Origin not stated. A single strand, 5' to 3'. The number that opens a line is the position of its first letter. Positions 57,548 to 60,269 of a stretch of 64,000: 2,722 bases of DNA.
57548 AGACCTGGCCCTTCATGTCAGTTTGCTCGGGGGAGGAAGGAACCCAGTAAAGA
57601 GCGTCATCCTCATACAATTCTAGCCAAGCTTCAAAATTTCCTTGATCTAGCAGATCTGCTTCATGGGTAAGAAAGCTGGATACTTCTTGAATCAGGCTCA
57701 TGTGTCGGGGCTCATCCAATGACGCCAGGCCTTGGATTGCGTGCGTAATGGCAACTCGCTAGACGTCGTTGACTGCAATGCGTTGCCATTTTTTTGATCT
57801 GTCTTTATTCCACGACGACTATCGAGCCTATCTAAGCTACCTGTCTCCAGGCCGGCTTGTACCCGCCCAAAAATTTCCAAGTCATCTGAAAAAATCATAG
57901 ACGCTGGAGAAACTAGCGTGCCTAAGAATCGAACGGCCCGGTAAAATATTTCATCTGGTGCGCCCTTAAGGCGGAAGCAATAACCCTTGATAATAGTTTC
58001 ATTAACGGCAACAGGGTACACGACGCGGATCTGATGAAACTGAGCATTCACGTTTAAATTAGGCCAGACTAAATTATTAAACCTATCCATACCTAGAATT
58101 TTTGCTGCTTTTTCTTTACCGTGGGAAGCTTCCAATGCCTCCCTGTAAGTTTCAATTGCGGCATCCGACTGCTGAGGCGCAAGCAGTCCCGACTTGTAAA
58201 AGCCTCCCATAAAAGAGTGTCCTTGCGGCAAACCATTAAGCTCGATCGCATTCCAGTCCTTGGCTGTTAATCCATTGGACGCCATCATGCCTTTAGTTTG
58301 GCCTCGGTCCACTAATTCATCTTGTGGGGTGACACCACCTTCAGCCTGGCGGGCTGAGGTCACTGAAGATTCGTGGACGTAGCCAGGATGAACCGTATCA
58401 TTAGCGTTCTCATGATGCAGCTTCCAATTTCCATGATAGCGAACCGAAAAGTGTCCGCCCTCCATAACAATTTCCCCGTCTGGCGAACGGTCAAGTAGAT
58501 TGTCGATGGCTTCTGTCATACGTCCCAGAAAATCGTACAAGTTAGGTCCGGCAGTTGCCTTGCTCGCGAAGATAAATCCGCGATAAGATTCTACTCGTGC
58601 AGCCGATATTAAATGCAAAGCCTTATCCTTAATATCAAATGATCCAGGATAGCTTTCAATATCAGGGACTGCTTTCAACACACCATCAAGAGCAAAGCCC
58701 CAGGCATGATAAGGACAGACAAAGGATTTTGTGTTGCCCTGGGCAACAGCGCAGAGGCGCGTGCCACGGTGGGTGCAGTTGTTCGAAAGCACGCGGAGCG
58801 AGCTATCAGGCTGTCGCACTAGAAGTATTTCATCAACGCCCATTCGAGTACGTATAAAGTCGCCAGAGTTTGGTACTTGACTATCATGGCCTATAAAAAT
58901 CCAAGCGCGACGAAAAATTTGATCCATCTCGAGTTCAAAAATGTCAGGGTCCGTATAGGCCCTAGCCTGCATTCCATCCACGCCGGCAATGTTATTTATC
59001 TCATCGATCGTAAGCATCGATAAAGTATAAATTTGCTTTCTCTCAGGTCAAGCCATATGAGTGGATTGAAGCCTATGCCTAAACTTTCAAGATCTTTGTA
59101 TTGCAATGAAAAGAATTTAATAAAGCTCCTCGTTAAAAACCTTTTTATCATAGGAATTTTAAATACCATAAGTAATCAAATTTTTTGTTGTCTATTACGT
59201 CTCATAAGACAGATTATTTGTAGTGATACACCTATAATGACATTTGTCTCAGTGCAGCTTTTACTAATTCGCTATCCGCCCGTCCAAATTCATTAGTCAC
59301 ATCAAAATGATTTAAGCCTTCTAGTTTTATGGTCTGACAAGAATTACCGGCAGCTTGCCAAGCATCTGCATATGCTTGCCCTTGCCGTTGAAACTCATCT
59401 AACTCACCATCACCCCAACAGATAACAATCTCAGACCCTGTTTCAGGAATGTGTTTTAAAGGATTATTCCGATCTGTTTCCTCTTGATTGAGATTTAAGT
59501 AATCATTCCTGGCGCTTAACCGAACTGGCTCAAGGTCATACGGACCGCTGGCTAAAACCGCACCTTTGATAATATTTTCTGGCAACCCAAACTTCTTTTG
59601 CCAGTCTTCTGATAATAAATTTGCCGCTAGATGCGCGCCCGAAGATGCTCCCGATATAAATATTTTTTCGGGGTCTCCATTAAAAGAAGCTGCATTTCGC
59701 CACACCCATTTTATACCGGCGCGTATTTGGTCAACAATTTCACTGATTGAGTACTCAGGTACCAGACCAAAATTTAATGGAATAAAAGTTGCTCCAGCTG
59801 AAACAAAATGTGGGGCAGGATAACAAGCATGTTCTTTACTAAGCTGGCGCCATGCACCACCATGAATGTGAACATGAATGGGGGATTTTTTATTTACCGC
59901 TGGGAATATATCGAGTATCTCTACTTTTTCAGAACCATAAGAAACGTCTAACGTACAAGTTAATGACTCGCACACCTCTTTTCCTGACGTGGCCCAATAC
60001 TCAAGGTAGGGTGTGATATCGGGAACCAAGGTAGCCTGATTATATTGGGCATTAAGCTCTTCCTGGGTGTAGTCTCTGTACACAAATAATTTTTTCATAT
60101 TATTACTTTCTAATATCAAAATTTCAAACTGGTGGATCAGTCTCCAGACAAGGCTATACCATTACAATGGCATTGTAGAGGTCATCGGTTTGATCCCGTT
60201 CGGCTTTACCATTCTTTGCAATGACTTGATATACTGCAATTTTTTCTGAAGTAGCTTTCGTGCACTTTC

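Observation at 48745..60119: Island cargo forms a compact catabolic gene set that I cannot map onto a described pathway (candidate novel system)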

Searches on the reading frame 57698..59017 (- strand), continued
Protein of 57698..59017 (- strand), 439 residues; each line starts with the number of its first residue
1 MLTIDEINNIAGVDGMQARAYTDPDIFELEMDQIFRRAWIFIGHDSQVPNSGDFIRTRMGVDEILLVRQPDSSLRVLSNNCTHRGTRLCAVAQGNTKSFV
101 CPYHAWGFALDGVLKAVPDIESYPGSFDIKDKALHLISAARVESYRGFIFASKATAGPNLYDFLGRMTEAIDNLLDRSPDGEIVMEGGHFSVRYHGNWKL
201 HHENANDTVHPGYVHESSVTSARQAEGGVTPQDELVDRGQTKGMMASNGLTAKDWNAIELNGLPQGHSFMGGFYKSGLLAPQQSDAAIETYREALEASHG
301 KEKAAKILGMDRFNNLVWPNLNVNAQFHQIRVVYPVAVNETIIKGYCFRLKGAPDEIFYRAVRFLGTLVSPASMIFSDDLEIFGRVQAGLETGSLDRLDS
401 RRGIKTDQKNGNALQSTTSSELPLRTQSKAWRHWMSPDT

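Call 24: find_related_loci(query=A1, collection=genome_contigs, flank=10000)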
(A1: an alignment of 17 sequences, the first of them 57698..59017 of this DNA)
Query A1 (439 aa) in genome_contigs; peptide patterns used: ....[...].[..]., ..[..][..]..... (x = any residue, [..] = any of these).
134 stretches matched a pattern; 118 encode a relative of the query (tblastn E <= 1e-3); the best 80 are kept; 80 distinct loci.
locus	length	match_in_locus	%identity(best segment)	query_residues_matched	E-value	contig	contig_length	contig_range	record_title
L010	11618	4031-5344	89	1-438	0e+0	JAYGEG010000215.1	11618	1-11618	MAG: Rhodospirillales bacterium isolate OC3_3000m_MAG_266 OC3_3000m_contig_3028438, whole genome shotgun sequence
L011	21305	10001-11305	86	1-435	0e+0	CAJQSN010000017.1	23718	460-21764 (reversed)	MAG: uncultured Rhodospirillales bacterium isolate RIS_SAG_35 genome assembly, contig: c_000000002764, whole genome shot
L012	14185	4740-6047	77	1-436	0e+0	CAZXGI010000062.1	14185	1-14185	MAG TPA_asm: uncultured Rhodospirillaceae bacterium isolate SRP077602_co3_47 genome assembly, contig: NODE_6320_length_1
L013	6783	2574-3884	73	1-435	0e+0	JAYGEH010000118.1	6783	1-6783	MAG: Rhodospirillales bacterium isolate OC6_3000m_MAG_133 OC6_3000m_contig_4621952, whole genome shotgun sequence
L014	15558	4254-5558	71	1-435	0e+0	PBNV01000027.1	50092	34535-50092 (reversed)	MAG: Rhodospirillaceae bacterium isolate SP18 MHASMcontig_2970768, whole genome shotgun sequence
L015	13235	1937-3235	70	6-436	0e+0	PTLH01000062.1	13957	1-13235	MAG: Alphaproteobacteria bacterium MarineAlpha3_Bin6 CFH07_62, whole genome shotgun sequence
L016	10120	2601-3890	73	6-435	0e+0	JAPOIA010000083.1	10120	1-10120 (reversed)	MAG: Alphaproteobacteria bacterium isolate bin24 NODE_83_length_10120_cov_1.578512, whole genome shotgun sequence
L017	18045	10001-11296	73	6-436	0e+0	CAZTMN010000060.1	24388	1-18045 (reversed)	MAG TPA_asm: uncultured Beijerinckia sp. isolate SRP134809_co1_622 genome assembly, contig: NODE_3776_length_24388_cov_5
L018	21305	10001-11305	70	1-435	0e+0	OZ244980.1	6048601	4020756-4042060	MAG: Hyphomicrobiaceae bacterium isolate 7b6dc707-63fa-4baa-968c-fecba2c4e84d genome assembly, chromosome: 1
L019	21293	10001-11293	52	2-436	9e-158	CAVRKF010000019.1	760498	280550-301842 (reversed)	MAG: uncultured Alphaproteobacteria bacterium isolate MFD05512.bin.2.51 genome assembly, contig: contig_6605, whole geno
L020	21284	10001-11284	54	6-436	2e-157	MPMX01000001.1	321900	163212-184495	MAG: Rhodospirillaceae bacterium bin65 NODE_23_length_321900_cov_18.1493_ID_45, whole genome shotgun sequence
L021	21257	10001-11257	56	19-435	1e-156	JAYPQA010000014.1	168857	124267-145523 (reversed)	MAG: Alphaproteobacteria bacterium isolate SD3109_NP_maxbin_bins.tsv.196 contig_24180_pilon, whole genome shotgun sequen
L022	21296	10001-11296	55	6-436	4e-156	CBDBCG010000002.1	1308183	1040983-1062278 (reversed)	MAG: Alphaproteobacteria bacterium isolate 0bf2ae11-f7ef-4b98-947a-5f0f4121c03f genome assembly, contig: contig_2, whole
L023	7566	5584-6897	54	6-437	5e-153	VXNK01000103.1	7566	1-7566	MAG: Rhodospirillaceae bacterium isolate SB0661_bin_7 NODE_5558_length_7566_cov_39.812808, whole genome shotgun sequence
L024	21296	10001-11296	54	6-436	5e-153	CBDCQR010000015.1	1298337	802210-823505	MAG: Alphaproteobacteria bacterium isolate 0c7eebbd-8401-49bd-bf8d-b91b5e99145f genome assembly, contig: contig_15, whol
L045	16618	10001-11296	47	3-438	2e-142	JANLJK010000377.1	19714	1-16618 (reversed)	MAG: Pseudolabrys sp. isolate XYLBin7 XylDeg_M3_722_length_19714_cov_7, whole genome shotgun sequence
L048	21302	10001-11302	48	2-438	1e-143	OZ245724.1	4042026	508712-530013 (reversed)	MAG: Burkholderiaceae bacterium isolate d4fdec3a-b659-4ed7-a2d6-18b92d11525b genome assembly, chromosome: 1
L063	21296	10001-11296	46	2-436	9e-136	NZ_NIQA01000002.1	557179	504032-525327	Pusillimonas sp. T2 scaffold2, whole genome shotgun sequence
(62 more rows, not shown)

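Call 31: search_protein_families(library=pfam, proteins=[L063:4735-5871:-, L063:17282-17743:-, L063:18987-19982:-, L063:20049-20981:+, L045:11421-12377:+, L045:13832-16189:-, L021:7501-8217:+, L021:8272-8985:+, L048:14633-15994:+])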
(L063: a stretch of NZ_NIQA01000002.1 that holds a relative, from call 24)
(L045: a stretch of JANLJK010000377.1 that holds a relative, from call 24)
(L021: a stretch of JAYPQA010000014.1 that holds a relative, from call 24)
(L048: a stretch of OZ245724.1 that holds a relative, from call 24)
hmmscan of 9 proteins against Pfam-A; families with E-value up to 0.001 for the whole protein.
L063:4735-5871:- (378 aa): 1 family
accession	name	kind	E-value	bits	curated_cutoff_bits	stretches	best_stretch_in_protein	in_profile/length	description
PF01180.27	DHO_dh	-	8.1e-13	48.7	27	1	183-358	105-269/291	Dihydroorotate dehydrogenase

L063:17282-17743:- (153 aa): 3 families
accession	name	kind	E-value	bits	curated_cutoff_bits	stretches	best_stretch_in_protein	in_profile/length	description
PF06240.19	COXG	-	3.4e-30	105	22.2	1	9-142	5-135/140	Carbon monoxide dehydrogenase subunit G (CoxG)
PF10604.15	Polyketide_cyc2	-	4.3e-06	27.5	27.4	1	6-144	7-139/142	Polyketide cyclase / dehydrase and lipid transport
PF03364.25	Polyketide_cyc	-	2.3e-05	25.1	23.4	1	9-80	1-68/126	Polyketide cyclase / dehydrase and lipid transport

L063:18987-19982:- (331 aa): 1 family
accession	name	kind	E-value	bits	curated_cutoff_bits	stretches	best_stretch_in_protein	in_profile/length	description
PF13593.11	SBF_like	-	1.7e-86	290.8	25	1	18-326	2-313/313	SBF-like CPA transporter family (DUF4137)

L063:20049-20981:+ (310 aa): 2 families
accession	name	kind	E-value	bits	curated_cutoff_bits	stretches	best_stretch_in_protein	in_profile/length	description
PF03466.25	LysR_substrate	-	1.4e-38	132.9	28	1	92-298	5-206/209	LysR substrate binding domain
PF00126.33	HTH_1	-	2.9e-22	78.8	26.6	1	5-64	1-60/60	Bacterial regulatory helix-turn-helix protein, lysR family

L045:11421-12377:+ (318 aa): 1 family
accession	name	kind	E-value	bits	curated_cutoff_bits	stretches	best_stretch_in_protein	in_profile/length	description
PF00440.29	TetR_N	-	1.2e-16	60.6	24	1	139-184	1-46/47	Bacterial regulatory proteins, tetR family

L045:13832-16189:- (785 aa): 5 families
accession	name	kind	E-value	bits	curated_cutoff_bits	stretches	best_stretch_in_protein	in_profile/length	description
PF00122.25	E1-E2_ATPase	-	6.9e-58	195.6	28.1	1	270-451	2-180/181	E1-E2 ATPase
PF00702.32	Hydrolase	-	2.1e-34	120.1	26.4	1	468-684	1-190/191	haloacid dehalogenase-like hydrolase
PF04945.19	YHS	-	4.6e-15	55.8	30.3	1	29-74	2-46/47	YHS domain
PF19335.5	HMBD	-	1.1e-13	51.3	23.6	1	86-112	2-28/28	Heavy metal binding domain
PF08282.18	Hydrolase_3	-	1.7e-05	25.1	20.9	0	658-706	196-244/255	haloacid dehalogenase-like hydrolase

L021:7501-8217:+ (238 aa): 2 families
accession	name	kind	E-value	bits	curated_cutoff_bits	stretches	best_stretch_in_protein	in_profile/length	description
PF00111.32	Fer2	-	8.8e-11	42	21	1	158-227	4-76/77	2Fe-2S iron-sulfur cluster binding domain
PF22290.1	DmmA-like_N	-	1.1e-07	32.7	33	1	15-132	5-121/124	Dimethylamine monooxygenase subunit DmmA-like, N-terminal domain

L021:8272-8985:+ (237 aa): 6 families
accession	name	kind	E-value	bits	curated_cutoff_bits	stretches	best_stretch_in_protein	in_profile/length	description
PF13409.12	GST_N_2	-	6.2e-15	56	25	1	45-110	4-70/70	Glutathione S-transferase, N-terminal domain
PF13417.12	GST_N_3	-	4.6e-11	43.3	22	1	39-114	2-74/75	Glutathione S-transferase, N-terminal domain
PF02798.26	GST_N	-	7.2e-10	39.5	20.9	1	36-109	3-76/76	Glutathione S-transferase, N-terminal domain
PF13410.11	GST_C_2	-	1.9e-06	28.3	24.9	1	166-206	7-48/69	Glutathione S-transferase, C-terminal domain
PF00043.30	GST_C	-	0.00043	20.9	20.7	0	165-227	26-93/93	Glutathione S-transferase, C-terminal domain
PF14834.11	GST_C_4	-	0.0006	20.3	30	1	162-237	40-116/117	Glutathione S-transferase, C-terminal domain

L048:14633-15994:+ (453 aa): 2 families
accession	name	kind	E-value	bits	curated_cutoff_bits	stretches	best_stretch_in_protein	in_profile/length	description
PF03972.19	MmgE_PrpD_N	-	6.6e-71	238.8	32.1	1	11-249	2-239/244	MmgE/PrpD N-terminal domain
PF19305.4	MmgE_PrpD_C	-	4.3e-41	141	32.1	1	272-438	1-168/173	MmgE/PrpD C-terminal domain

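Call 32: search_solved_structures(query=window:57698-59017:-, max_evalue=1e-60, show_alignments=2)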
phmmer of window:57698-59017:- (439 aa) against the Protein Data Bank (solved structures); distinct sequences matched with E-value up to 1e-60: 2.
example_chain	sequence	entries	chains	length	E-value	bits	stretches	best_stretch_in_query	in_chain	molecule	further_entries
9o71_A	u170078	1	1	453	1.7e-82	280.9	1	10-435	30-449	Phenylpropionate dioxygenase-like ring-hydroxylating dioxygenase large terminal subunit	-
7yls_B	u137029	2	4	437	3.2e-81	276.6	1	10-435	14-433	Rieske (2Fe-2S) domain protein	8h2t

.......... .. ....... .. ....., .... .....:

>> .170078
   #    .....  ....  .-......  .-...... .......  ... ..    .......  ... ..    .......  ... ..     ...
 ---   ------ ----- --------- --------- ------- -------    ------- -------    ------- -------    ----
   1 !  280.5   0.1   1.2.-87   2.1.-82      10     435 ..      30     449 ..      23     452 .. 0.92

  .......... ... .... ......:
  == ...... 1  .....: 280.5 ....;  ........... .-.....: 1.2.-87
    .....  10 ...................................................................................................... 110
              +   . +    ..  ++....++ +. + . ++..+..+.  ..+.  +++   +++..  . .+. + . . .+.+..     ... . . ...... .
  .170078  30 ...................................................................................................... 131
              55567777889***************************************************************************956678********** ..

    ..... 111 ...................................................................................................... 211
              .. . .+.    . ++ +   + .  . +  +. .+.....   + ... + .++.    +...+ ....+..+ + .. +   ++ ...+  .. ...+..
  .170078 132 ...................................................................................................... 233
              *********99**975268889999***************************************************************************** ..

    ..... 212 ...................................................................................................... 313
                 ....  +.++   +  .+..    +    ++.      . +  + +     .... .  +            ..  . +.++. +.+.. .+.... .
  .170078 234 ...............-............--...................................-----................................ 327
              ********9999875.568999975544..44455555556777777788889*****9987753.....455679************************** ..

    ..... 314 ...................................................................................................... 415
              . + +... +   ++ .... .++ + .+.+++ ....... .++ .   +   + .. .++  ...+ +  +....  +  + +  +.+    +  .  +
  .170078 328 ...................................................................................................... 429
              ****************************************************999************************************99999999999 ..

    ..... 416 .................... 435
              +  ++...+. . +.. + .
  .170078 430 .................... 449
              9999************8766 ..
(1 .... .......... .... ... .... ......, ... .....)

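Call 51: search_protein_families(library=ncbifam, proteins=[L063:4735-5871:-, L021:7501-8217:+], max_evalue=0.0001)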
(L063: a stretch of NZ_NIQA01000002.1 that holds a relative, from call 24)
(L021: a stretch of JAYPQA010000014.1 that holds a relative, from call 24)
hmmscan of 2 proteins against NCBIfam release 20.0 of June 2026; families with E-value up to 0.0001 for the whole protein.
L063:4735-5871:- (378 aa): 11 families
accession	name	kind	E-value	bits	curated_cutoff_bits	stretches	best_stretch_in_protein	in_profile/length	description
NF005574.0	PRK07259.1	equivalog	3.1e-16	59.2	269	1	193-365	106-273/304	dihydroorotate dehydrogenase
TIGR01037.2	pyrD_sub1_fam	subfamily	1.7e-15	56.9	270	1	174-366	92-271/300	dihydroorotate dehydrogenase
NF041011.1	dihydoor_dh_Arch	equivalog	1.5e-14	53.8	330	1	193-360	97-253/289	dihydroorotate dehydrogenase PyrD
NF006183.0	PRK08318.1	equivalog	3e-13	49.3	335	1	159-363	87-287/422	NAD-dependent dihydropyrimidine dehydrogenase subunit PreA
NF003652.0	PRK05286.2-5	equivalog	4e-11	42.7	267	1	184-353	155-317/353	quinone-dependent dihydroorotate dehydrogenase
NF003651.0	PRK05286.2-4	equivalog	1.8e-09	36.7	448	1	187-360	170-340/377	quinone-dependent dihydroorotate dehydrogenase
NF003648.0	PRK05286.2-1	equivalog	2.5e-06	26.6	433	0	189-353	154-313/360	quinone-dependent dihydroorotate dehydrogenase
NF003646.0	PRK05286.1-4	equivalog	8.9e-06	24.7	457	0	296-356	259-316/341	quinone-dependent dihydroorotate dehydrogenase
NF003645.0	PRK05286.1-2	equivalog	9e-06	24.7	366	0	190-358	149-317/359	quinone-dependent dihydroorotate dehydrogenase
TIGR01036.1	pyrD_sub2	equivalog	6.9e-05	21.8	200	0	271-354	237-313/356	dihydroorotate dehydrogenase (quinone)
NF003650.0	PRK05286.2-3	equivalog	9.6e-05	21.4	477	0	187-353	184-346/393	quinone-dependent dihydroorotate dehydrogenase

L021:7501-8217:+ (238 aa): 8 families
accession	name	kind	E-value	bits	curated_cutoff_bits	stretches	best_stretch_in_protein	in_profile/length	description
NF007964.0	PRK10684.1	equivalog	5.3e-15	55.2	383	1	6-206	89-303/333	NADH oxidoreductase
NF058606.1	GlBtMonoRdsGbcB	equivalog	6.1e-14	51.7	500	1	6-207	96-332/362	glycine betaine monooxygenase reductase subunit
NF040810.1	BenC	equivalog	2.4e-11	43.4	430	1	179-227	30-83/333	benzoate 1,2-dioxygenase electron transfer component BenC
TIGR02160.1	PA_CoA_Oxy5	hypoth_equivalog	1.2e-10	40.8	420.8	1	28-226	110-341/352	1,2-phenylacetyl-CoA epoxidase subunit PaaE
NF000796.0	PRK00054.1-1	equivalog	3.6e-09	36.3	224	1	8-129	72-193/254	dihydroorotate dehydrogenase electron transfer subunit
NF009805.0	PRK13289.1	equivalog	3.4e-08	32.8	432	0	5-66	238-300/399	NO-inducible flavohemoprotein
NF045803.1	MethMoxFADbindMmoC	equivalog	6.9e-08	31.6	500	0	5-140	190-340/343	aromatic/alkene monooxygenase hydroxylase FAD-binding subunit MmoC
NF007985.1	PRK10713.1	equivalog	1.7e-06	27.5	75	1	172-227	19-73/81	class I ribonucleotide reductase maintenance protein YfaE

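Call 63: search_protein_families(library=pfam, alignment_id=A3, max_evalue=0.00001)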
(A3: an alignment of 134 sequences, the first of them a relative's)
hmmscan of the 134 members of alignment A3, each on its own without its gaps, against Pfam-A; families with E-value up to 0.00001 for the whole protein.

A. member 1, L007:13736-15364:- (542 aa): 2 families
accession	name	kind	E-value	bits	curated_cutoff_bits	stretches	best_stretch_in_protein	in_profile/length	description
PF00501.34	AMP-binding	-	1.2e-67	228.8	29.9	1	22-399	7-384/384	AMP-binding enzyme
PF13193.12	AMP-binding_C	-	2.5e-15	57.6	24.5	1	454-528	2-76/76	AMP-binding enzyme C-terminal domain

B. families by the number of members that match (of 134 scanned): 141 families (the first 25 are shown)
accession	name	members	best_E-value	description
PF00440.29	TetR_N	7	1.2e-16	Bacterial regulatory proteins, tetR family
PF00005.33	ABC_tran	4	6.5e-62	ABC transporter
PF05935.17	Arylsulfotrans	4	1.4e-20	Arylsulfotransferase (ASST)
PF14269.12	Arylsulfotran_2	4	3.3e-14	Arylsulfotransferase (ASST)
PF02538.19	Hydantoinase_B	3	1.3e-170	Hydantoinase B/oxoprolinase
PF00296.26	Bac_luciferase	3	3.8e-56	Luciferase-like monooxygenase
PF00326.27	Peptidase_S9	3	9e-43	Prolyl oligopeptidase family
PF12697.13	Abhydrolase_6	3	1.4e-21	Alpha/beta hydrolase family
PF12146.15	Hydrolase_4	3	8.1e-17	Serine aminopeptidase, S33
PF01738.24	DLH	3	4.2e-09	Dienelactone hydrolase family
PF02826.25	2-Hacid_dh_C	2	8.4e-61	D-isomer specific 2-hydroxyacid dehydrogenase, NAD binding domain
PF13714.12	PEP_mutase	2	2.4e-44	Phosphoenolpyruvate phosphomutase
PF00884.28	Sulfatase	2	1.5e-40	Sulfatase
PF02738.23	MoCoBD_1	2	4e-38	Molybdopterin cofactor-binding domain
PF00487.30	FA_desaturase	2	8.3e-33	Fatty acid desaturase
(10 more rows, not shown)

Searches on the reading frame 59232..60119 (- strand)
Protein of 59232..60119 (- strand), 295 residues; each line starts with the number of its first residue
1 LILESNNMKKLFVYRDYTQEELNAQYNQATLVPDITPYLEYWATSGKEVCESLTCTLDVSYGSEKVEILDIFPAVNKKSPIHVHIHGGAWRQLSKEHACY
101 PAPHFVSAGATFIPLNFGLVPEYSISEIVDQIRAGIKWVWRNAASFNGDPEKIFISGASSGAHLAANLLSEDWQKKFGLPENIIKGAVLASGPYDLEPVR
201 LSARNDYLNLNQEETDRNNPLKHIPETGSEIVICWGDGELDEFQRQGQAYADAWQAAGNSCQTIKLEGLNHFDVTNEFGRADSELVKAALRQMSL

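Call 13: search_solved_structures(query=window:59232-60119:-, max_evalue=0.001)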
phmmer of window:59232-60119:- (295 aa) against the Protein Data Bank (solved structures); distinct sequences matched with E-value up to 0.001: 70 (the best 60 are shown).
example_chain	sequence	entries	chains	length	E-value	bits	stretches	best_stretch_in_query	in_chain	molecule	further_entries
9n8r_A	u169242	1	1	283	2.8e-32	115.3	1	11-288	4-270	Lipase 1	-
4zrs_A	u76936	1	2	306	5.7e-15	58.5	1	52-279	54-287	Esterase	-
4e11_A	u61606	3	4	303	1.1e-14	57.7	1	42-286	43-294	kynurenine formamidase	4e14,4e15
2pbl_A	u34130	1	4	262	1.5e-12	50.6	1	21-286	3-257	Putative esterase/lipase/thioesterase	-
4ypv_A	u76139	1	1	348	7.2e-11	45.1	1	76-167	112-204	Est8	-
5ao9_A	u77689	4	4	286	6.7e-10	41.9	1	77-284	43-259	ESTERASE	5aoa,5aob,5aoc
7bfn_A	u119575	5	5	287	6.8e-10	41.9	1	77-284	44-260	Esterase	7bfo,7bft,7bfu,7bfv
4wy8_A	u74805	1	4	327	1.7e-09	40.5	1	74-190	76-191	esterase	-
7bfr_A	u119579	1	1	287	2.7e-09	39.9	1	77-284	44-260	Esterase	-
2c7b_A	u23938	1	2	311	1.4e-08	37.6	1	49-168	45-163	CARBOXYLESTERASE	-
6k34_B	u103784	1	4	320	2.7e-08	36.6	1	73-167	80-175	Lipase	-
1jji_A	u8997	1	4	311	1e-07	34.7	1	78-168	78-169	Carboxylesterase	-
4wy5_A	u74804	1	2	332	4.3e-07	32.7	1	79-180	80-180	Esterase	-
6kd0_A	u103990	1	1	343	9.6e-07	31.5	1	73-175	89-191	Vibralactone Cyclase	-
2hm7_A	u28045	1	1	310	1.3e-06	31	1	75-167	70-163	Carboxylesterase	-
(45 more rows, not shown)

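Call 51: search_protein_families(library=ncbifam, proteins=[window:59232-60119:-], max_evalue=0.0001)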
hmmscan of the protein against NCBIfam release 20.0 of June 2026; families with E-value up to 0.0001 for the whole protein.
window:59232-60119:- (295 aa): 5 families
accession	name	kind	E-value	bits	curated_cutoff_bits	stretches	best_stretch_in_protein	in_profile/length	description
NF058665.1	HaHSL_fam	equivalog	4.6e-33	114.7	320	1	22-289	2-259/260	hormone-sensitive lipase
NF052354.1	EstLipQMycob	equivalog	3.4e-13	49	700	1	56-196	137-287/418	esterase LipQ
NF058653.1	LipP1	equivalog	2.7e-12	46.2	350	1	72-167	64-160/300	LipP1 family hormone-sensitive lipase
NF033149.0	CHL_hydrolase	equivalog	1.8e-08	33.7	500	1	73-167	69-164/310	chloramphenicol hydrolase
NF007547.0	PRK10162.1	equivalog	1.1e-07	31.1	389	1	5-197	14-201/321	acetyl esterase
